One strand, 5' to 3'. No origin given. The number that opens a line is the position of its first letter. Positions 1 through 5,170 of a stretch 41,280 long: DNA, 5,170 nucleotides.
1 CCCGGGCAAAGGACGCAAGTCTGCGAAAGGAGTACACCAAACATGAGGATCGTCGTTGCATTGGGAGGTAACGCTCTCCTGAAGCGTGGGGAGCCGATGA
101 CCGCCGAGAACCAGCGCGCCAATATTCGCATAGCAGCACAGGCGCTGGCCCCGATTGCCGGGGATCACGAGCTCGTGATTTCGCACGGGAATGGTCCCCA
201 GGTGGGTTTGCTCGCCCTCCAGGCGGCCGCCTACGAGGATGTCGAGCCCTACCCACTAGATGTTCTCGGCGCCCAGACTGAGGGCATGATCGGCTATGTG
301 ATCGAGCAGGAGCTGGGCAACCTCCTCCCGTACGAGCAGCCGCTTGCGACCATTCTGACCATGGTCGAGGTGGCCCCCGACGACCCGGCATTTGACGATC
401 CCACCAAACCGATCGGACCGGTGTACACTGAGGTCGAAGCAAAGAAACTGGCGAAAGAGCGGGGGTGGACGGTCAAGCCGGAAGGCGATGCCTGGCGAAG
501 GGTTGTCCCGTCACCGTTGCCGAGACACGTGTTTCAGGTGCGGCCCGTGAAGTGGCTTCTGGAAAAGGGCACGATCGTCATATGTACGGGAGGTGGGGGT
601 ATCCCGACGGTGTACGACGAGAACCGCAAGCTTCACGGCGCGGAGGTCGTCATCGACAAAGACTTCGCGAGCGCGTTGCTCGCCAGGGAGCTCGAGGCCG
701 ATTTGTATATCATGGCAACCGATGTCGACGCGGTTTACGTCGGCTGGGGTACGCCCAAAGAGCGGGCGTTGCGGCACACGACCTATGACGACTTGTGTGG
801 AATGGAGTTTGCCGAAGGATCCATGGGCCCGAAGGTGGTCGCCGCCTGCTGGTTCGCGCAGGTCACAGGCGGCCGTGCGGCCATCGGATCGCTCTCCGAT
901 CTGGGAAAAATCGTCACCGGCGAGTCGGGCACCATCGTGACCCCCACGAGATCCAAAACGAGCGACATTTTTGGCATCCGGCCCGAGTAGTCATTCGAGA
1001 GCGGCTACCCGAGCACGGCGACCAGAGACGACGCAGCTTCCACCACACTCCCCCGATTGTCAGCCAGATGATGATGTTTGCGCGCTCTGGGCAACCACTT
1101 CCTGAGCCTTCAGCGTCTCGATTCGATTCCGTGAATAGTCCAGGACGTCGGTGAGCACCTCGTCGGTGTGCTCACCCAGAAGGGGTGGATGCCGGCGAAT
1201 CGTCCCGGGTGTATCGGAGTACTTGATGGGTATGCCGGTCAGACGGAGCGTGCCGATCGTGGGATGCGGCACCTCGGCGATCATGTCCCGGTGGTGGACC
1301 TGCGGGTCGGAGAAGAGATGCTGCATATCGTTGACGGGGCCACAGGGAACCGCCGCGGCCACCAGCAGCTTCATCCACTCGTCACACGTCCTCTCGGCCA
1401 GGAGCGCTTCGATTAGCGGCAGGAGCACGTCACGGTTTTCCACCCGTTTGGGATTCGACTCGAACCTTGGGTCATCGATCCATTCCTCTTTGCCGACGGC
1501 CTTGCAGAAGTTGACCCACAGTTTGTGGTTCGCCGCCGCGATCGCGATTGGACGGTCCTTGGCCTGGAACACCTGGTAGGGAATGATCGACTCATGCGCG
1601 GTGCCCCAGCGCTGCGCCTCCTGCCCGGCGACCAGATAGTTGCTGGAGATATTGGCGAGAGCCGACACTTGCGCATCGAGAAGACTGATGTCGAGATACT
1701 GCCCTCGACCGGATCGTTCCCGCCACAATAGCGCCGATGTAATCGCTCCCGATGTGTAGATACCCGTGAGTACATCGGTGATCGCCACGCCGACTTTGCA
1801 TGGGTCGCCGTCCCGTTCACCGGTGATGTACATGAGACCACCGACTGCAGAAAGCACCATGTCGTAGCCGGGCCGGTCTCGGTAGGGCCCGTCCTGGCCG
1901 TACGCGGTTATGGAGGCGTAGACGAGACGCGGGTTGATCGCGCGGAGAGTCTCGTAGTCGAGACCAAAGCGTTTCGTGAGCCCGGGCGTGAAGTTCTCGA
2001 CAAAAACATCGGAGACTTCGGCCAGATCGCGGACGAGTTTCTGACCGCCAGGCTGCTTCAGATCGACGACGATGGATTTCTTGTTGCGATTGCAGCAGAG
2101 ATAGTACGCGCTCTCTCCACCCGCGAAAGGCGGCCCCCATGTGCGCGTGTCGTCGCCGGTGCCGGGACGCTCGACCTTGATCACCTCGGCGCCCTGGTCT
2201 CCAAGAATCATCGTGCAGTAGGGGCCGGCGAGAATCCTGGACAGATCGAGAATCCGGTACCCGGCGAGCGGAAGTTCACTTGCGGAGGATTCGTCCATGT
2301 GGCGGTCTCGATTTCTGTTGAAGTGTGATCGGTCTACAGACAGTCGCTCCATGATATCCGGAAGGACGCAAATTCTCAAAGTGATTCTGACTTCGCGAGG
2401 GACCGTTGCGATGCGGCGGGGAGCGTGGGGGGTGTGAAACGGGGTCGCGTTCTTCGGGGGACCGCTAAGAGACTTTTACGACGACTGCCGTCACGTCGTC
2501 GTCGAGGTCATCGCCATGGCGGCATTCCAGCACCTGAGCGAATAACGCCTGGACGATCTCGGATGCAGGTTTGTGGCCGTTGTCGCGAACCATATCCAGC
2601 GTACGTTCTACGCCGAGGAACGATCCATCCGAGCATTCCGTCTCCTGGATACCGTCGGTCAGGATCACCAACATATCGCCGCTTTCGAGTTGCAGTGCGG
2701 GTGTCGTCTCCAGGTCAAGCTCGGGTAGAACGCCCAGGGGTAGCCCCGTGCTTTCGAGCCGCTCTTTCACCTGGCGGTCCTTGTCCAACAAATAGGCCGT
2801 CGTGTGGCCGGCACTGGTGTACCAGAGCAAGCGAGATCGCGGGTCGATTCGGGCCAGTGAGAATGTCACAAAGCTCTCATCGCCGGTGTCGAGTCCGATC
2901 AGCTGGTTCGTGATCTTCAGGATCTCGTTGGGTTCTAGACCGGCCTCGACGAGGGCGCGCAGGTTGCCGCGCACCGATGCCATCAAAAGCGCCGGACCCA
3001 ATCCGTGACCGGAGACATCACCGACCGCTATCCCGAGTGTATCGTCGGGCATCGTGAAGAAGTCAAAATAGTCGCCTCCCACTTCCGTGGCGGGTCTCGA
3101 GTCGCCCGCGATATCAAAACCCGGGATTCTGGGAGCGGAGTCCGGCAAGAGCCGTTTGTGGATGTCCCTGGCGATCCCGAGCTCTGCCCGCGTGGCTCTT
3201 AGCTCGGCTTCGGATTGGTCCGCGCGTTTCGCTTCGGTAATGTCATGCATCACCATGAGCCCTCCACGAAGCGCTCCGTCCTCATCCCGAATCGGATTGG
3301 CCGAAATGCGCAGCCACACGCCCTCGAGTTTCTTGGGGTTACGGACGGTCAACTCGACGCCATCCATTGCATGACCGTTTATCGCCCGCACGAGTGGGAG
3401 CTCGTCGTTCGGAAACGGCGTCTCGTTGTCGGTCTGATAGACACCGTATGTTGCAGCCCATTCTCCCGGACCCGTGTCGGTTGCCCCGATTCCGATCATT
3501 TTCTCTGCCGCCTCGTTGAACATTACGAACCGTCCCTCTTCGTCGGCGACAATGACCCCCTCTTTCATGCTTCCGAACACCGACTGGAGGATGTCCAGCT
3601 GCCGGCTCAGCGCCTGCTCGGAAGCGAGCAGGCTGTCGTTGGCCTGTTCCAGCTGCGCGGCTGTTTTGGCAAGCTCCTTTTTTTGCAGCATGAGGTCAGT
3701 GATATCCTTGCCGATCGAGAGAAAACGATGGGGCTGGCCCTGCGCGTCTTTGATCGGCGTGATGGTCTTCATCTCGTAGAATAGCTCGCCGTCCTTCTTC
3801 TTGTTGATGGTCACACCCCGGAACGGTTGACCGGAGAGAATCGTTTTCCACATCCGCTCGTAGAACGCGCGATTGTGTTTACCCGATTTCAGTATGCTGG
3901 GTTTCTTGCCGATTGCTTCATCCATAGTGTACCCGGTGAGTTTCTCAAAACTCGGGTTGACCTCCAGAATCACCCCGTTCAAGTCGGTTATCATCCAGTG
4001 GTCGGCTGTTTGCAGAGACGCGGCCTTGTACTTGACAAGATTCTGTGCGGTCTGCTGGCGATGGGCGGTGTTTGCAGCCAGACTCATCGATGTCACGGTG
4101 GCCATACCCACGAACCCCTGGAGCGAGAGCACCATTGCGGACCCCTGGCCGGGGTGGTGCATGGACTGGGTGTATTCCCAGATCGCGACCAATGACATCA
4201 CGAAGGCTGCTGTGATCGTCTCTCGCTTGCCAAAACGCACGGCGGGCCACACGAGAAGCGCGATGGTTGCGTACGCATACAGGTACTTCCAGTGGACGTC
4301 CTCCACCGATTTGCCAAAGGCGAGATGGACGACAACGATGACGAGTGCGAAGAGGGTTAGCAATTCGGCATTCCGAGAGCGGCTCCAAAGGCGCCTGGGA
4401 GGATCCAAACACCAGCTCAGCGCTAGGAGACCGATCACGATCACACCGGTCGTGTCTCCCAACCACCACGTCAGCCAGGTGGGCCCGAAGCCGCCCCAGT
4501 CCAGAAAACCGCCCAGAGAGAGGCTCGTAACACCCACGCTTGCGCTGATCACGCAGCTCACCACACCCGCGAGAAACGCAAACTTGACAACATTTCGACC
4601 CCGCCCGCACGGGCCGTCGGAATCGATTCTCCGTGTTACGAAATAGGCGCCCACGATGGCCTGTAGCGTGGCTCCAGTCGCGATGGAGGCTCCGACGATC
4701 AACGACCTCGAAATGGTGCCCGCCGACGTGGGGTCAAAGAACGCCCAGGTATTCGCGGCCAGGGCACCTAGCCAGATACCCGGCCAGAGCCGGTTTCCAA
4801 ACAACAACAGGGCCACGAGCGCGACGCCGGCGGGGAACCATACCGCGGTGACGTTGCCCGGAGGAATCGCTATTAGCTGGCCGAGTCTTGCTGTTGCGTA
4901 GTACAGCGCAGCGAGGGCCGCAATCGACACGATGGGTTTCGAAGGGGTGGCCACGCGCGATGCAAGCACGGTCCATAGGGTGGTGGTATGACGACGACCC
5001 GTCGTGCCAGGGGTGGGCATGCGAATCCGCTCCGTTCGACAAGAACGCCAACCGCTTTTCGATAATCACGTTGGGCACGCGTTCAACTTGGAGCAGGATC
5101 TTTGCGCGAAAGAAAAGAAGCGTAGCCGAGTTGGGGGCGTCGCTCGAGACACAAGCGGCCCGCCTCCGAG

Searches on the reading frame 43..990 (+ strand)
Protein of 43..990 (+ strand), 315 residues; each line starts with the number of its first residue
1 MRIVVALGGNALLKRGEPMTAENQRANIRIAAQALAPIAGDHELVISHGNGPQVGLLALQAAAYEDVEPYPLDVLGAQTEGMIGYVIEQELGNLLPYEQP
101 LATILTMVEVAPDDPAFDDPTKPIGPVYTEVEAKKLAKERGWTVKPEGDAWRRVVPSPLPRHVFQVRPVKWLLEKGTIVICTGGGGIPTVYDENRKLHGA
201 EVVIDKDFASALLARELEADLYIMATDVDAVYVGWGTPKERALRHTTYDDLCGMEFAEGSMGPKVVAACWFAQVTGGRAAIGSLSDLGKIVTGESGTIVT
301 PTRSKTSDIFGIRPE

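Call 10: search_protein_families(library=pfam, proteins=[window:43-990:+], max_evalue=0.001)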
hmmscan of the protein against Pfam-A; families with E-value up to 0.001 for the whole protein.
window:43-990:+ (315 aa): 1 family
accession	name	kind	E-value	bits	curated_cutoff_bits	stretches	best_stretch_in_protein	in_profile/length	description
PF00696.33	AA_kinase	-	8.7e-22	78.4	24.9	1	1-278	1-229/234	Amino acid kinase family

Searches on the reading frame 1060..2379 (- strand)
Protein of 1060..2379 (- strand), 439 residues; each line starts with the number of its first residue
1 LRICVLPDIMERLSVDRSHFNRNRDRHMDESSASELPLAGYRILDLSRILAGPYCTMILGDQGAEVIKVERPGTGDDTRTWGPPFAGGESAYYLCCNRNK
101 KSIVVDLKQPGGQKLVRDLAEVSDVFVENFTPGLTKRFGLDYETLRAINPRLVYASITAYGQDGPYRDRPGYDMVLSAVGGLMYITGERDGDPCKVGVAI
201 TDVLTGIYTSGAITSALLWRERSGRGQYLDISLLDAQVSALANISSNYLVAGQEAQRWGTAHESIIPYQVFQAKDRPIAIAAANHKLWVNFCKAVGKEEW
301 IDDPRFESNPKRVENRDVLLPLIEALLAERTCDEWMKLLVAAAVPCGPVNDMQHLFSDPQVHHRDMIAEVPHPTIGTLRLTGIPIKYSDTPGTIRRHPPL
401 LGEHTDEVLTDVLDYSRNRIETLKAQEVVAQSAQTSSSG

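Call 10: search_protein_families(library=pfam, proteins=[window:1060-2379:-], max_evalue=0.001)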
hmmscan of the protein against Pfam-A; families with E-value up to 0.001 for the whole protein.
window:1060-2379:- (439 aa): 1 family
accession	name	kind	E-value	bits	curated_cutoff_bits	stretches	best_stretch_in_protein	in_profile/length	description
PF02515.22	CoA_transf_3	-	8.7e-137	456.5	23.3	1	38-405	1-366/366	CoA-transferase family III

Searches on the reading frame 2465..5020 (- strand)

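Call 10: search_protein_families(library=pfam, proteins=[window:2465-5020:-], max_evalue=0.001)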
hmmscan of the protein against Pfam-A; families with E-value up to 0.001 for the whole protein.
window:2465-5020:- (851 aa): 10 families
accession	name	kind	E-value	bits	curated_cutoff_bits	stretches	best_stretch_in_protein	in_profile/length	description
PF07228.17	SpoIIE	-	2.2e-49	168.4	25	1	658-850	1-191/192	Stage II sporulation protein E (SpoIIE)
PF05231.19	MASE1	-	5.8e-33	114.7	29.8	1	33-316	3-293/299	MASE1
PF00989.32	PAS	-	1.8e-25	89.6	22.6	1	343-440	15-113/113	PAS fold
PF13426.13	PAS_9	-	2.5e-23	82.8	27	2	343-442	5-103/103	PAS domain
PF08448.16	PAS_4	-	5.1e-18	65.7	23.1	2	340-442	6-107/110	PAS fold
PF13188.13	PAS_8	-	6.2e-12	45.4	21.8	1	478-512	3-37/65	PAS domain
PF08447.18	PAS_3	-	7.4e-09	36.2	25.6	1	352-435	2-87/89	PAS fold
PF12860.13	PAS_7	-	2.7e-06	27.9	27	1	484-602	3-115/115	PAS fold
PF06177.16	QueT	-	0.00021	22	33.7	1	30-201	1-136/141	QueT transporter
PF13596.12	PAS_10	-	0.00051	21.1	22.1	0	479-595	2-106/106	PAS domain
